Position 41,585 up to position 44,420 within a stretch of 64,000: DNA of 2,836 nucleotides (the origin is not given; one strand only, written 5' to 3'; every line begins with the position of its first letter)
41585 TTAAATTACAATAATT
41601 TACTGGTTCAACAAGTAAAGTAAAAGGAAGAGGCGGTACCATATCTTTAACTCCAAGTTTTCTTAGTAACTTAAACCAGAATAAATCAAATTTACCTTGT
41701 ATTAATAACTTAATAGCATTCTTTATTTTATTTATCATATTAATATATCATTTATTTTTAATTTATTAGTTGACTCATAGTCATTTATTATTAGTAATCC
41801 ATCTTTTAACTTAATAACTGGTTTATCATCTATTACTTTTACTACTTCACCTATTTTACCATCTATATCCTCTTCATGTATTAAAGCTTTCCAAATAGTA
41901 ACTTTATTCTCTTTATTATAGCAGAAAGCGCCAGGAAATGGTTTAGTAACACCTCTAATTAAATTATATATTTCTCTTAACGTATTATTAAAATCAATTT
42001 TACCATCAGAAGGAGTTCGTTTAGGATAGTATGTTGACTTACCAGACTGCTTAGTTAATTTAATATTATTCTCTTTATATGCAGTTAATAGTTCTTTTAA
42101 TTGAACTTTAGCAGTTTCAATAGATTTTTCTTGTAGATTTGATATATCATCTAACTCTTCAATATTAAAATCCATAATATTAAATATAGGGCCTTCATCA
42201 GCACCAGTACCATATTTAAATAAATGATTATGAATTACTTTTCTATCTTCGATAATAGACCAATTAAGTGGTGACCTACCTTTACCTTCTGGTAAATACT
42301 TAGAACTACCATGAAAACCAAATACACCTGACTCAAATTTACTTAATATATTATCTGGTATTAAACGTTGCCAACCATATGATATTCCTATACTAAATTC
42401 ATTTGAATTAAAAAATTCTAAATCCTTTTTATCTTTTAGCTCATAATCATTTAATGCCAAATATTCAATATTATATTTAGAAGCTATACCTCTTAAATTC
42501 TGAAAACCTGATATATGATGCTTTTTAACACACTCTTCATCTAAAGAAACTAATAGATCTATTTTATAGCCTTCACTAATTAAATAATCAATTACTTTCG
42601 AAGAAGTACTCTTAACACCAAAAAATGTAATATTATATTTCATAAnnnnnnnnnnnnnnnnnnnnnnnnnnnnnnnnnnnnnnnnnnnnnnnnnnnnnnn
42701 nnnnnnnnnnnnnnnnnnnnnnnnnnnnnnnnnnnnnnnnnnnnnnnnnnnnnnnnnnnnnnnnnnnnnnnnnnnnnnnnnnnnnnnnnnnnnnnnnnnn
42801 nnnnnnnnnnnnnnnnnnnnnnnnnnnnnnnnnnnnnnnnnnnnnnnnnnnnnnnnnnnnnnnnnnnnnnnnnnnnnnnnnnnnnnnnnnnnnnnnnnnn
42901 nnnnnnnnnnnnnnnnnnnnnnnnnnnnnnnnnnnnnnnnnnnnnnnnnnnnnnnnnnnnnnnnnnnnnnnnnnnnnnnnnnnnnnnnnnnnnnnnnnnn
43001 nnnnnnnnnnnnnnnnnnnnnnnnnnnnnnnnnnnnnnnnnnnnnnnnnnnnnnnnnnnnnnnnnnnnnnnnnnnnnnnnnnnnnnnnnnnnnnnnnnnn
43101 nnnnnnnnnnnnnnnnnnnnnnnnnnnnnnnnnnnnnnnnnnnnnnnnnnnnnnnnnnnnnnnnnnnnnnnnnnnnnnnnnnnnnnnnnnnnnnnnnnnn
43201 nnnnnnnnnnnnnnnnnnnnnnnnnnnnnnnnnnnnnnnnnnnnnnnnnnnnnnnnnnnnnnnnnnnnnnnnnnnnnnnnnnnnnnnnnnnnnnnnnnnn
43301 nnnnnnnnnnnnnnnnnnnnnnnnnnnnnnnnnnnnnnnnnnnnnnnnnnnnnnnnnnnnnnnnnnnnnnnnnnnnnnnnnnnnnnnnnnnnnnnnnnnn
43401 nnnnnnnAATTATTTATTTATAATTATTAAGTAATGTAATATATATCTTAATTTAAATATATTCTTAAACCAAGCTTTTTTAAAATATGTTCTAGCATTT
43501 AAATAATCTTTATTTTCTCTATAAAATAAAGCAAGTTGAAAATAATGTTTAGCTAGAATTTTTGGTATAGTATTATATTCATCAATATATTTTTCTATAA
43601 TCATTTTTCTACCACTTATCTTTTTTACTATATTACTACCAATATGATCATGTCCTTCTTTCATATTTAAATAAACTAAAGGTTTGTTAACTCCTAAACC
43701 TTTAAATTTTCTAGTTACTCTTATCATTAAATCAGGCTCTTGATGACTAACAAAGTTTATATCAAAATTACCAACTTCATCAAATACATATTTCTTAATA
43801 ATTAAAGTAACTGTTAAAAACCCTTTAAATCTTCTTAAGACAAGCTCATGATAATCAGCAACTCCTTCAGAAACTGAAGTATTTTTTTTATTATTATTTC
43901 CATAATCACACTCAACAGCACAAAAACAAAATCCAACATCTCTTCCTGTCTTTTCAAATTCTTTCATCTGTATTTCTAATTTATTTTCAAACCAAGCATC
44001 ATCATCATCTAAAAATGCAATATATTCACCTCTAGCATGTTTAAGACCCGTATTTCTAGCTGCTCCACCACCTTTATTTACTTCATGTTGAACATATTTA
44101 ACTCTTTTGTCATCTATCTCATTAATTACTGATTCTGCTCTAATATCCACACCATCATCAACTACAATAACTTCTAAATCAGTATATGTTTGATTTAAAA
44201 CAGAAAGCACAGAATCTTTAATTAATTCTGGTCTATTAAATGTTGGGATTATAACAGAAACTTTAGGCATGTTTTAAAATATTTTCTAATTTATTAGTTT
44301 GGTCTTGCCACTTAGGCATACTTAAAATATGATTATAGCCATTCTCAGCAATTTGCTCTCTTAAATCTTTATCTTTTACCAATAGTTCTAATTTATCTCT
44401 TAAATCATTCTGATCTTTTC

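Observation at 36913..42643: FdtA-like isomerase + DegT aminotransferase + formyltransferase: predicted 3-formamido-3,6-dideoxyhexose branch, with an embedded SPASM radical-SAM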

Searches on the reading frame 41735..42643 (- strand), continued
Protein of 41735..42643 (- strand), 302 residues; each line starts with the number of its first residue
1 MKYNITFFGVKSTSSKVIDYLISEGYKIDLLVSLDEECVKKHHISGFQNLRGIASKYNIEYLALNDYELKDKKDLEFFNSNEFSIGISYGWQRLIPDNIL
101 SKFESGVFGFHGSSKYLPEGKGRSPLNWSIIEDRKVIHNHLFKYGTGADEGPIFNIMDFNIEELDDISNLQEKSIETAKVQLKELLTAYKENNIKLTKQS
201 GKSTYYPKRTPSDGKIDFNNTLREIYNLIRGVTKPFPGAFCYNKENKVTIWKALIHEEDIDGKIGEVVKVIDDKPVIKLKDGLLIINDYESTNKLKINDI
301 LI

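Call 61: search_protein_families(library=ncbifam, proteins=[L054:7577-8920:+, L054:8908-9906:+, L054:10918-11667:+, L002:6818-8164:+, L002:8208-9161:+, L002:5734-6729:+, L088:12950-13909:+, L088:13906-15129:+], max_evalue=1e-20)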
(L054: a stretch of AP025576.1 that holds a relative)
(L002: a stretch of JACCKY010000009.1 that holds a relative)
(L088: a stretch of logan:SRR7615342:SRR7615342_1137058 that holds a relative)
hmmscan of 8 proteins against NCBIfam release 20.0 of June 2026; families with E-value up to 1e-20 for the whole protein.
L054:7577-8920:+ (447 aa): 6 families
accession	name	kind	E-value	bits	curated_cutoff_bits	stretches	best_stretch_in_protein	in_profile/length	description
NF011729.0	PRK15182.1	equivalog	3.5e-148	493.9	592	1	20-433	6-417/425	Vi polysaccharide biosynthesis UDP-N-acetylglucosamine C-6 dehydrogenase TviB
TIGR03026.1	NDP-sugDHase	subfamily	5.7e-115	384.4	189.8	1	22-428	2-411/413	nucleotide sugar dehydrogenase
NF040825.1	UDPMaNacDH_Arch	equivalog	1.2e-66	225.3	750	1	22-434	2-403/418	UDP-N-acetyl-D-mannosamine dehydrogenase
NF008286.0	PRK11064.1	equivalog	1.3e-64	218.3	459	1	21-414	4-409/420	UDP-N-acetyl-D-mannosamine dehydrogenase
NF041297.1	UDPGDh_AglM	equivalog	1.9e-47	162.2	670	1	22-440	2-425/429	UDP-glucose 6-dehydrogenase AglM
NF047673.2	TeichurnBiosyTuaD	equivalog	4.8e-31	108.4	700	1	22-444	3-426/439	UDP-glucose 6-dehydrogenase TuaD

L054:8908-9906:+ (332 aa): 8 families
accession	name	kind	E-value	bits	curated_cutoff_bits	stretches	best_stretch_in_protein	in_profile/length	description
NF011728.1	PRK15181.1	equivalog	1.2e-87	294.2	760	1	21-330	17-339/348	Vi polysaccharide biosynthesis UDP-N-acetylglucosaminuronic acid C-4 epimerase TviC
TIGR01181.1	dTDP_gluc_dehyt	equivalog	6e-49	166.9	365.1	1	22-331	2-314/321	dTDP-glucose 4,6-dehydratase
TIGR01179.1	galE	equivalog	1.1e-48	165.8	262.3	1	23-331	3-328/332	UDP-glucose 4-epimerase GalE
TIGR04180.1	EDH_00030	hypoth_equivalog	1.8e-41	142.1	475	1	23-315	2-296/297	NAD-dependent 4,6-dehydratase LegB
TIGR02197.1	heptose_epim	equivalog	1.4e-35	123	274.6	1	23-330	2-315/316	ADP-glyceromanno-heptose 6-epimerase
NF007956.0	PRK10675.1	subfamily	2.2e-34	119.1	394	1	22-311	3-312/338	UDP-glucose 4-epimerase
NF042422.1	oxyalk_red_OleD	equivalog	4.8e-27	95.2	580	1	23-281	4-252/329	2-alkyl-3-oxoalkanoate reductase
NF007490.0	PRK10084.1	subfamily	5.9e-25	88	649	1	22-331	3-337/361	dTDP-glucose 4,6-dehydratase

L054:10918-11667:+ (249 aa): 0 families

L002:6818-8164:+ (448 aa): 6 families
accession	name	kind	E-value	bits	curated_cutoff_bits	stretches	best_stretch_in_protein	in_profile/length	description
TIGR03026.1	NDP-sugDHase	subfamily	1.3e-131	439.2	189.8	1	23-428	2-413/413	nucleotide sugar dehydrogenase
NF040825.1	UDPMaNacDH_Arch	equivalog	8.7e-84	281.8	750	1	23-442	2-412/418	UDP-N-acetyl-D-mannosamine dehydrogenase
NF008286.0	PRK11064.1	equivalog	2.5e-82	276.7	459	1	22-429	4-418/420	UDP-N-acetyl-D-mannosamine dehydrogenase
NF011729.0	PRK15182.1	equivalog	1.7e-68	231.4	592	1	22-395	7-374/425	Vi polysaccharide biosynthesis UDP-N-acetylglucosamine C-6 dehydrogenase TviB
NF041297.1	UDPGDh_AglM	equivalog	2.4e-52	178.3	670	1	23-431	2-418/429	UDP-glucose 6-dehydrogenase AglM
NF047673.2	TeichurnBiosyTuaD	equivalog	2.3e-46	158.9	700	1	23-413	3-392/439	UDP-glucose 6-dehydrogenase TuaD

L002:8208-9161:+ (317 aa): 7 families
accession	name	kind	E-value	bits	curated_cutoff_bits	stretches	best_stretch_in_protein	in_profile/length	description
TIGR01181.1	dTDP_gluc_dehyt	equivalog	2.1e-41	142.1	365.1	1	3-307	1-313/321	dTDP-glucose 4,6-dehydratase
TIGR04180.1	EDH_00030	hypoth_equivalog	4.9e-39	134.1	475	1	4-291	1-295/297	NAD-dependent 4,6-dehydratase LegB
NF011728.1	PRK15181.1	equivalog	1.5e-30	106.4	760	1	2-307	16-339/348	Vi polysaccharide biosynthesis UDP-N-acetylglucosaminuronic acid C-4 epimerase TviC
TIGR01179.1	galE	equivalog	2.3e-30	105.6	262.3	1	3-300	1-319/332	UDP-glucose 4-epimerase GalE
NF005998.1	PRK08125.1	equivalog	8.9e-28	97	777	1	2-305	316-649/649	bifunctional UDP-4-amino-4-deoxy-L-arabinose formyltransferase/UDP-glucuronic acid oxidase ArnA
NF008872.0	PRK11908.1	equivalog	1.5e-27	96.5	294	1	1-307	1-337/349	bifunctional UDP-4-keto-pentose/UDP-xylose synthase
NF007490.0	PRK10084.1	subfamily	5.7e-21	74.9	649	0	3-305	2-334/361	dTDP-glucose 4,6-dehydratase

L002:5734-6729:+ (331 aa): 10 families
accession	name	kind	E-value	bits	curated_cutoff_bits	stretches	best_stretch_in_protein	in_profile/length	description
NF011728.1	PRK15181.1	equivalog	7.6e-85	285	760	1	21-329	16-337/348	Vi polysaccharide biosynthesis UDP-N-acetylglucosaminuronic acid C-4 epimerase TviC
TIGR01179.1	galE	equivalog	9.7e-54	182.4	262.3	1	23-330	2-326/332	UDP-glucose 4-epimerase GalE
TIGR04180.1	EDH_00030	hypoth_equivalog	1.3e-52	178.8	475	1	24-316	2-296/297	NAD-dependent 4,6-dehydratase LegB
TIGR01181.1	dTDP_gluc_dehyt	equivalog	1.6e-47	162.2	365.1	1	22-330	1-312/321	dTDP-glucose 4,6-dehydratase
TIGR02197.1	heptose_epim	equivalog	1.2e-45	156.1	274.6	1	24-330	2-314/316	ADP-glyceromanno-heptose 6-epimerase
NF007956.0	PRK10675.1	subfamily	2.2e-31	109.2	394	1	22-329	2-329/338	UDP-glucose 4-epimerase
NF008360.0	PRK11150.1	equivalog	6.7e-26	91.2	452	1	24-271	3-245/310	ADP-glyceromanno-heptose 6-epimerase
NF007582.0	PRK10217.1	equivalog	2.1e-21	76.4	698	1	22-281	3-271/355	dTDP-glucose 4,6-dehydratase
NF008872.0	PRK11908.1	equivalog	3.1e-21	75.8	294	0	21-330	2-336/349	bifunctional UDP-4-keto-pentose/UDP-xylose synthase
NF007490.0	PRK10084.1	subfamily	4.5e-21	75.2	649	0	22-330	2-335/361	dTDP-glucose 4,6-dehydratase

L088:12950-13909:+ (319 aa): 12 families
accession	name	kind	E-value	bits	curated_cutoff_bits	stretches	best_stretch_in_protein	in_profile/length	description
TIGR01181.1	dTDP_gluc_dehyt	equivalog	3.6e-54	184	365.1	1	3-314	2-315/321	dTDP-glucose 4,6-dehydratase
TIGR01179.1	galE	equivalog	3.7e-47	160.8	262.3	1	3-314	2-329/332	UDP-glucose 4-epimerase GalE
TIGR04180.1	EDH_00030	hypoth_equivalog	1.4e-45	155.6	475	1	4-298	2-297/297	NAD-dependent 4,6-dehydratase LegB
NF011728.1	PRK15181.1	equivalog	1.3e-43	149.4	760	1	2-313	17-340/348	Vi polysaccharide biosynthesis UDP-N-acetylglucosaminuronic acid C-4 epimerase TviC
TIGR02197.1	heptose_epim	equivalog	3.1e-35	121.9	274.6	1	3-312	1-315/316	ADP-glyceromanno-heptose 6-epimerase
NF007582.0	PRK10217.1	equivalog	4e-30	105.1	698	1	2-264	3-278/355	dTDP-glucose 4,6-dehydratase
NF007490.0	PRK10084.1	subfamily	2.3e-29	102.5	649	1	1-313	1-337/361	dTDP-glucose 4,6-dehydratase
NF007956.0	PRK10675.1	subfamily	2.4e-29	102.5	394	1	1-178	1-182/338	UDP-glucose 4-epimerase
NF047922.1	GDPFucSynFcl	equivalog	1.8e-23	83.4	500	1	54-314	36-305/308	GDP-L-fucose synthase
NF005998.1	PRK08125.1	equivalog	8e-23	80.7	777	1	2-271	317-596/649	bifunctional UDP-4-amino-4-deoxy-L-arabinose formyltransferase/UDP-glucuronic acid oxidase ArnA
NF008872.0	PRK11908.1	equivalog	8.7e-22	77.6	294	0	2-260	3-271/349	bifunctional UDP-4-keto-pentose/UDP-xylose synthase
TIGR02622.1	CDP_4_6_dhtase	equivalog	1.3e-21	77.1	278.45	0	2-162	6-170/352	CDP-glucose 4,6-dehydratase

L088:13906-15129:+ (407 aa): 6 families
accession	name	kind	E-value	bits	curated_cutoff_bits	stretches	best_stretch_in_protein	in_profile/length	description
TIGR03026.1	NDP-sugDHase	subfamily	1.1e-108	363.7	189.8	1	45-388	63-413/413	nucleotide sugar dehydrogenase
NF040825.1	UDPMaNacDH_Arch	equivalog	1.9e-89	300.5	750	1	44-407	62-415/418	UDP-N-acetyl-D-mannosamine dehydrogenase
NF011729.0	PRK15182.1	equivalog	1.2e-59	202.2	592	1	21-388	41-414/425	Vi polysaccharide biosynthesis UDP-N-acetylglucosamine C-6 dehydrogenase TviB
NF008286.0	PRK11064.1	equivalog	1.8e-55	188.2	459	1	56-379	74-411/420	UDP-N-acetyl-D-mannosamine dehydrogenase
NF041297.1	UDPGDh_AglM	equivalog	6.5e-44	150.5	670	1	45-405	62-428/429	UDP-glucose 6-dehydrogenase AglM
NF047673.2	TeichurnBiosyTuaD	equivalog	2.8e-37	128.9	700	1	52-407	72-431/439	UDP-glucose 6-dehydrogenase TuaD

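Call 82: find_encoding_contigs(protein=P0005, flank=10000, max_places=1)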
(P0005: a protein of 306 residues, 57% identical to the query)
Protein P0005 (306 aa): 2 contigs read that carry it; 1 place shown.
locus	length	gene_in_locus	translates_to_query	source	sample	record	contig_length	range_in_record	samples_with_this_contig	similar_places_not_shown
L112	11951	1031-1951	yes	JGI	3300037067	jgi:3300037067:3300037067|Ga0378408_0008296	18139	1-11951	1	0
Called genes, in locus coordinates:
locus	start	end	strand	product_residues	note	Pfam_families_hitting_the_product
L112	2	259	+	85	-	?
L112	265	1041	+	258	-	-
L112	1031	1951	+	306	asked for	PF00551:Formyl_trans_N (weak), PF02911:Formyl_trans_C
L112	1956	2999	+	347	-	PF04055:Radical_SAM, PF13186:SPASM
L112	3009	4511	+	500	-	PF01943:Polysacc_synt, PF13440:Polysacc_synt_3, PF03023:MurJ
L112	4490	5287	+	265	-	PF01209:Ubie_methyltran, PF02527:GidB (weak), PF05175:MTS (weak), PF13489:Methyltransf_23, PF08241:Methyltransf_11, PF08242:Methyltransf_12, PF13649:Methyltransf_25, PF13847:Methyltransf_31, +1 more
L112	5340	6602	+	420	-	PF08421:Methyltransf_13, PF13489:Methyltransf_23, PF08241:Methyltransf_11, PF08242:Methyltransf_12, PF08484:Methyltransf_14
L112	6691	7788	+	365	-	PF01041:DegT_DnrJ_EryC1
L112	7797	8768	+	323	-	PF13439:Glyco_transf_4 (weak), PF00534:Glycos_transf_1, PF13692:Glyco_trans_1_4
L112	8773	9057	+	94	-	PF00534:Glycos_transf_1, PF13524:Glyco_trans_1_2 (weak), PF13692:Glyco_trans_1_4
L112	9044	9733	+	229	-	PF00535:Glycos_transf_2, PF10111:Glyco_tranf_2_2 (weak), PF13641:Glyco_tranf_2_3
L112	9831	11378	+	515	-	PF13231:PMT_2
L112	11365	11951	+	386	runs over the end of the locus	PF04055:Radical_SAM, PF13353:Fer4_12, PF13186:SPASM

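Call 83: find_encoding_contigs(protein=P0004, flank=10000, max_places=1)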
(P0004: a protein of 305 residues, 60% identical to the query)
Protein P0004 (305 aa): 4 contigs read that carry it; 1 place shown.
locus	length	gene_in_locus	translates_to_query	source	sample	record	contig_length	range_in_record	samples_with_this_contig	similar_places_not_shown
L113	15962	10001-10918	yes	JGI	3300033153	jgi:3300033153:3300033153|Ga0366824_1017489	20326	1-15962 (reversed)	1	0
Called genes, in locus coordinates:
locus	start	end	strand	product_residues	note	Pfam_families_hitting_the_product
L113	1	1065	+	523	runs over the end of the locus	PF18692:DUF5640 (weak), PF13365:Trypsin_2, PF00089:Trypsin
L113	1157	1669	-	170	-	PF12641:Flavodoxin_3 (weak), PF12724:Flavodoxin_5 (weak)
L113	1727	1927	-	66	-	-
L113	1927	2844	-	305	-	-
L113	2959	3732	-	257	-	PF01978:TrmB (weak), PF12802:MarR_2, PF01022:HTH_5 (faint), PF01047:MarR (weak), PF13412:HTH_24 (weak), PF24034:DUF7343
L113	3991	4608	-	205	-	-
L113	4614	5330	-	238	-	PF12730:ABC2_membrane_4 (weak), PF24686:FLQE3_permease, PF12698:ABC2_membrane_3 (weak)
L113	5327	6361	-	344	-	PF00005:ABC_tran, PF13304:AAA_21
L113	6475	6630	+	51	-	-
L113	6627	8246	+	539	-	PF01663:Phosphodiest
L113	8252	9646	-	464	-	PF04055:Radical_SAM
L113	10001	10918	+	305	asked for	PF00551:Formyl_trans_N (faint), PF02911:Formyl_trans_C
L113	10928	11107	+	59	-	-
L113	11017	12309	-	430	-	PF00201:UDPGT, PF04101:Glyco_tran_28_C, PF06722:EryCIII-like_C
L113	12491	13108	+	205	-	PF03059:NAS (weak), PF05175:MTS (weak), PF13847:Methyltransf_31 (weak), PF13649:Methyltransf_25 (faint)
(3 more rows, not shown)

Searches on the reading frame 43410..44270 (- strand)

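Call 4: search_protein_families(library=pfam, proteins=[window:43410-44270:-])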
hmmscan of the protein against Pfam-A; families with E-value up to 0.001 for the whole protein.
window:43410-44270:- (286 aa): 3 families
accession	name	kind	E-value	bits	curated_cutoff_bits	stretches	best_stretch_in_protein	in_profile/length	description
PF00535.33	Glycos_transf_2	-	3.4e-36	125.1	23.3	1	5-133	1-131/168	Glycosyl transferase family 2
PF10111.15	Glyco_tranf_2_2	-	2.5e-14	53.9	27.3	1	5-103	1-104/276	Glycosyltransferase like family 2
PF13641.12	Glyco_tranf_2_3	-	1.9e-12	48.1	27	1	2-126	1-130/230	Glycosyltransferase like family 2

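Call 5: search_protein_families(library=ncbifam, proteins=[window:43410-44270:-])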
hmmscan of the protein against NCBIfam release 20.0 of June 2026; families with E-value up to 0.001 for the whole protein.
window:43410-44270:- (286 aa): 25 families
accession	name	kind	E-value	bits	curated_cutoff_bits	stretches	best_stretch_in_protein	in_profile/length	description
NF047683.1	TeichurnBiosyTuaG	equivalog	1.3e-30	106.8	400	1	2-233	6-232/252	teichuronic acid biosynthesis protein TuaG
NF050050.1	ProtGlycPglI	equivalog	2.5e-27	96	500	1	1-122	1-124/306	GalNAc(5)-diNAcBac-PP-undecaprenol beta-1,3-glucosyltransferase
TIGR04017.1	WcaA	equivalog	4.4e-23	82.3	495.75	1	2-263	5-261/279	colanic acid biosynthesis glycosyltransferase WcaA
NF007453.0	PRK10018.1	equivalog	2.4e-22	79.9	382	1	2-262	6-261/280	colanic acid biosynthesis glycosyltransferase WcaA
TIGR03965.1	mycofact_glyco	equivalog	3.7e-19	69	280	1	2-187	74-265/467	mycofactocin biosynthesis glycosyltransferase MftF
NF007482.0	PRK10073.1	equivalog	5.4e-19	68.4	423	1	2-117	6-122/334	glycosyltransferase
NF041875.1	EPS_EpsD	equivalog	8e-19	68.2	370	1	4-122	1-121/325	exopolysaccharide biosynthesis glycosyltransferase EpsD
NF053739.1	GlytfEpsEBac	equivalog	1.4e-16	60.3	450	1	2-109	1-111/265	glycosyltransferase EpsE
TIGR03937.1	PgaC_IcaA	equivalog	3e-16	59.4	422.3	1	1-107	44-152/407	poly-beta-1,6-N-acetyl-D-glucosamine synthase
NF038299.1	EPS_HpsN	equivalog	1.5e-15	57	425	1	2-113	1-113/317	hormogonium polysaccharide biosynthesis glycosyltransferase HpsN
NF041394.1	GtaseAglG_Halo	equivalog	8.3e-15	54.8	440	1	3-108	2-110/304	glucosyl-dolichyl phosphate glucuronosyltransferase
NF038302.1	EPS_HpsE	equivalog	5.3e-11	42.1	300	1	4-126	3-131/307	hormogonium polysaccharide biosynthesis glycosyltransferase HpsE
TIGR04283.1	glyco_like_mftF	equivalog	6.9e-10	38.9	182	1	4-173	1-157/221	TIGR04283 family arsenosugar biosynthesis glycosyltransferase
NF050819.1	PolSacchBiosHfsG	equivalog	7.2e-10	38.5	500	1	2-203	12-219/302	polysaccharide biosynthesis protein HfsG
TIGR04440.1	glyco_TIGR04440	domain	6.4e-09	35.8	70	1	3-104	1-105/215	TIGR00180 family glycosyltransferase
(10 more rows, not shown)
